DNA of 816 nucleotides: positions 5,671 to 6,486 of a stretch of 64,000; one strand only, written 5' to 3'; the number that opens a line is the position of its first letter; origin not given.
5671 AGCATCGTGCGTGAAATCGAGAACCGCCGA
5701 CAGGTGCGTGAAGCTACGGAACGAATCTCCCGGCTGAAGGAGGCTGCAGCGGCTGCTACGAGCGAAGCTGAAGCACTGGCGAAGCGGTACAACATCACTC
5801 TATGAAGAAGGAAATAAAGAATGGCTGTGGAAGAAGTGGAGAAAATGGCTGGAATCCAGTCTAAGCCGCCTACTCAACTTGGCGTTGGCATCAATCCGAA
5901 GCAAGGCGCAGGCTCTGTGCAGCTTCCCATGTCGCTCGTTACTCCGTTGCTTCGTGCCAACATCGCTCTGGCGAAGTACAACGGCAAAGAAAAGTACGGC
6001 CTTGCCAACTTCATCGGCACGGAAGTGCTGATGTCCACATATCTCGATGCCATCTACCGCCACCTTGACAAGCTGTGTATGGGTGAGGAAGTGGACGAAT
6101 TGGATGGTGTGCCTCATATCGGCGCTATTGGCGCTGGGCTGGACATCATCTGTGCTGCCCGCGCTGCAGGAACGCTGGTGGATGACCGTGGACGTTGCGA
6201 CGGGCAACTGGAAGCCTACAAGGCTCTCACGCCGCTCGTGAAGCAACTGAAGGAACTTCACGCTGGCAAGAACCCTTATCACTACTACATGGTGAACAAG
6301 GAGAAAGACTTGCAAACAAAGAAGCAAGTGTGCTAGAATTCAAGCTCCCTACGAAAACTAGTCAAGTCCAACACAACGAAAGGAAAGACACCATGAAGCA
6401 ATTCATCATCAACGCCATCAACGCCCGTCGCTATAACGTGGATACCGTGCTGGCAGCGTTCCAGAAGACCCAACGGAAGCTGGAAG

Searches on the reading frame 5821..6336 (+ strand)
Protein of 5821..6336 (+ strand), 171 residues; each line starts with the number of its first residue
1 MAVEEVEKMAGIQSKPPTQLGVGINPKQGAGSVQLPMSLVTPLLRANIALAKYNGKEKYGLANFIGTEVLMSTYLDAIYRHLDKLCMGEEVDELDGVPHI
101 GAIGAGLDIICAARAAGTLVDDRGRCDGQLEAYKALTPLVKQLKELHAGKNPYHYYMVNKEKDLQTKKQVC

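Call 57: search_protein_families(library=pfam, proteins=[window:5821-6336:+], max_evalue=0.01)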
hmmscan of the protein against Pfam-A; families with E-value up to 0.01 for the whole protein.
window:5821-6336:+ (171 aa): 1 family
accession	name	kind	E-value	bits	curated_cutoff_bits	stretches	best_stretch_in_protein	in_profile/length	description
PF18909.5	dGTP_diPhyd_N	-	6.8e-12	45.7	27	1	25-123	2-99/99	dATP/dGTP diphosphohydrolase, N-terminal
